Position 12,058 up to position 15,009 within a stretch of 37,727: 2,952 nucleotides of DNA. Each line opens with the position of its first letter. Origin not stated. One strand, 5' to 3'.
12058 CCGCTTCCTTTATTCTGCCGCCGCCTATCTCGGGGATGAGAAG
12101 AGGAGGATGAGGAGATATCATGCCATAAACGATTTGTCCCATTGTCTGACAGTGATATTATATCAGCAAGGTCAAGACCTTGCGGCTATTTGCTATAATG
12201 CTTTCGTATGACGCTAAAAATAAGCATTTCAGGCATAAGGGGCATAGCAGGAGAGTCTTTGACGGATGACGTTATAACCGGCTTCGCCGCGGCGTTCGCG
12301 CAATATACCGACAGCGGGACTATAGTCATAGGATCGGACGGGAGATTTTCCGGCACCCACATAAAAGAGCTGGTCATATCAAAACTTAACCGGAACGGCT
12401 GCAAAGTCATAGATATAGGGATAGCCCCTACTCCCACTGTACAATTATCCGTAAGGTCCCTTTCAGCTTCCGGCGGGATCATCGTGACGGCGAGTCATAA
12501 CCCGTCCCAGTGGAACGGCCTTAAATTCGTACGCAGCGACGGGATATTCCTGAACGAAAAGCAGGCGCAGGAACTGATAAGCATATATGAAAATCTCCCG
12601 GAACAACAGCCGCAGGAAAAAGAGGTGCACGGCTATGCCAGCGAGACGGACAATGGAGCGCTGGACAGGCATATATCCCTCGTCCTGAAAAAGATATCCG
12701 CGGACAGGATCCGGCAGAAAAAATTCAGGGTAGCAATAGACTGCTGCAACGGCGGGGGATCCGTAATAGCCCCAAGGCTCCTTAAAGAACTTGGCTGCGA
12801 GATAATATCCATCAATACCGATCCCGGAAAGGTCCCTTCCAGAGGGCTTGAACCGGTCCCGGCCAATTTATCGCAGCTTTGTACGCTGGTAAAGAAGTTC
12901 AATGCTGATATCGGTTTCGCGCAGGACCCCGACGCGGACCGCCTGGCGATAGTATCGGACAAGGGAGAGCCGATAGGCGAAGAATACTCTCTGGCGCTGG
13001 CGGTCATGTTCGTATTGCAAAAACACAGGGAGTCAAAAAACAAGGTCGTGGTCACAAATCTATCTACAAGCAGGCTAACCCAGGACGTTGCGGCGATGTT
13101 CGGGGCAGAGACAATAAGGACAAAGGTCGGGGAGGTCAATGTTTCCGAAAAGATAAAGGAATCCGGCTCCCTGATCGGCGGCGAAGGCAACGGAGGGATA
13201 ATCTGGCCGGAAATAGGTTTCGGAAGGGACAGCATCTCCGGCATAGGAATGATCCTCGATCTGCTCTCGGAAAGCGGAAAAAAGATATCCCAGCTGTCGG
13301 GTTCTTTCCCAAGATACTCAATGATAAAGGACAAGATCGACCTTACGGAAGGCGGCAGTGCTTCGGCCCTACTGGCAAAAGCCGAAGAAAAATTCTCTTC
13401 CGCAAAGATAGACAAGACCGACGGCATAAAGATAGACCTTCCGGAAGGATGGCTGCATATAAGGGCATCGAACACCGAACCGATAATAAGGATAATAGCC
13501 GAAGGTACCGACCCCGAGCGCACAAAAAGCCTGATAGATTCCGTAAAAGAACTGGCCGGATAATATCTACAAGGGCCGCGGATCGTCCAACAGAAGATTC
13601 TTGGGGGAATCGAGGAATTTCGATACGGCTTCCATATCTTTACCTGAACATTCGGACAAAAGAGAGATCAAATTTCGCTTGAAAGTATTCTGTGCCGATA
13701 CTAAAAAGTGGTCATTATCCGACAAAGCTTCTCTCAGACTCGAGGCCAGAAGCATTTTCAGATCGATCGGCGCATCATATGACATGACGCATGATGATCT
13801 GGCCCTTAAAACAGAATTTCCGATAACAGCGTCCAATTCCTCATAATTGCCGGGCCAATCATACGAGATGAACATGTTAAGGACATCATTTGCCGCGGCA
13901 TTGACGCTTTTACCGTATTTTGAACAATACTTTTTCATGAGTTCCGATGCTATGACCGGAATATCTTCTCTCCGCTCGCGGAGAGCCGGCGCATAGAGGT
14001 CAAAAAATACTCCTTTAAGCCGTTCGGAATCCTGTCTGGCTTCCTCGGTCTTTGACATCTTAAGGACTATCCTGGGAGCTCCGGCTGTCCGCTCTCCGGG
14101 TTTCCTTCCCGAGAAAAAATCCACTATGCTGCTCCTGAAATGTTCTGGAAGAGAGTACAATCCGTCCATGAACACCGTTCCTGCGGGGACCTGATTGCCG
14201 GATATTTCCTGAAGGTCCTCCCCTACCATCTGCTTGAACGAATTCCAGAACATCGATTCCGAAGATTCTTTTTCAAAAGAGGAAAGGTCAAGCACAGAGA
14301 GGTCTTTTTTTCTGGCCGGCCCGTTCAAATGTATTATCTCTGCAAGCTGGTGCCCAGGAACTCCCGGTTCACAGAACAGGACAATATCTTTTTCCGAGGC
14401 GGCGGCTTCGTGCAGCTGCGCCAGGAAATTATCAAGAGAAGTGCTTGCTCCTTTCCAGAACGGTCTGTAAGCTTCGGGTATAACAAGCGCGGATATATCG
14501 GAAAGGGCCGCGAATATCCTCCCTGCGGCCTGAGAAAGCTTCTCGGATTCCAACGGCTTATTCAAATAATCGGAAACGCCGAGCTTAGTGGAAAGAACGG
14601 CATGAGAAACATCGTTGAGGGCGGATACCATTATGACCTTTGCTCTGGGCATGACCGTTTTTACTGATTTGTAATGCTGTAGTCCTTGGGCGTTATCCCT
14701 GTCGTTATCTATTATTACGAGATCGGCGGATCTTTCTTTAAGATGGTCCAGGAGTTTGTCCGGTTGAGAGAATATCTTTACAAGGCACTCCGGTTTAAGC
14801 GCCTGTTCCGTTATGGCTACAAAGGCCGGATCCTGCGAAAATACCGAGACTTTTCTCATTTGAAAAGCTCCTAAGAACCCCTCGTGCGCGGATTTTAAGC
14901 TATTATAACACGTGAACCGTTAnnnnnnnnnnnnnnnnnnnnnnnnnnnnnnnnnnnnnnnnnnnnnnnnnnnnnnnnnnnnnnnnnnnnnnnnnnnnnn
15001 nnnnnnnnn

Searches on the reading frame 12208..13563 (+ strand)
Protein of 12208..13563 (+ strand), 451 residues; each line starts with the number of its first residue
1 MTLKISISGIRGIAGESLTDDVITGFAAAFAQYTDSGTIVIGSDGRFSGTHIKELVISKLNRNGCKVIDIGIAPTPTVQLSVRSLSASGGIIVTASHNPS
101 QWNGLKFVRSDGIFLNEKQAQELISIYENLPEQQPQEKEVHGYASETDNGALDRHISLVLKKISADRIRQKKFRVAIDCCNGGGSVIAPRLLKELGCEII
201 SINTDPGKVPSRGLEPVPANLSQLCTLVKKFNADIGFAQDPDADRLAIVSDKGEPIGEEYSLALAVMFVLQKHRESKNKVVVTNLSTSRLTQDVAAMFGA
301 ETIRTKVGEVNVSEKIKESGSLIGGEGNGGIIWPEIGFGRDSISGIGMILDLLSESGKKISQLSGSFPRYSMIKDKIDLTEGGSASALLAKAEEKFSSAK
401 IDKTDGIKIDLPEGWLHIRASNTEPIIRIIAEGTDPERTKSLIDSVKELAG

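Call 104: search_protein_families(library=pfam, proteins=[window:12208-13563:+], max_evalue=0.00001)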
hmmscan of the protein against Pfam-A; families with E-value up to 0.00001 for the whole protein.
window:12208-13563:+ (451 aa): 4 families
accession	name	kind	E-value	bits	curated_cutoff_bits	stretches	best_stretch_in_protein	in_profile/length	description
PF02878.22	PGM_PMM_I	-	1.7e-36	125.3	22.5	1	8-132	7-136/138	Phosphoglucomutase/phosphomannomutase, alpha/beta/alpha domain I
PF02879.22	PGM_PMM_II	-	5.5e-23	81.9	29.3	1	154-253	2-103/103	Phosphoglucomutase/phosphomannomutase, alpha/beta/alpha domain II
PF02880.22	PGM_PMM_III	-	3.3e-19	69.6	20.7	1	261-369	5-114/115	Phosphoglucomutase/phosphomannomutase, alpha/beta/alpha domain III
PF00408.26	PGM_PMM_IV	-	8.1e-10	39.1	23.1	1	395-447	21-66/68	Phosphoglucomutase/phosphomannomutase, C-terminal domain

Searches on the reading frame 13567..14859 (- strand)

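Call 104: search_protein_families(library=pfam, proteins=[window:13567-14859:-], max_evalue=0.00001)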
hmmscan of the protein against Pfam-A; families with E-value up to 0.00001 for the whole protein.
window:13567-14859:- (430 aa): 2 families
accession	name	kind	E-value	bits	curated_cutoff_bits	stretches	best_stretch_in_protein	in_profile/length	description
PF25601.1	AAA_lid_14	-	3e-14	53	27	1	294-364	1-71/87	AAA+ ATPase lid domain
PF00072.30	Response_reg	-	1.9e-13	51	30.2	1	10-111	7-109/111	Response regulator receiver domain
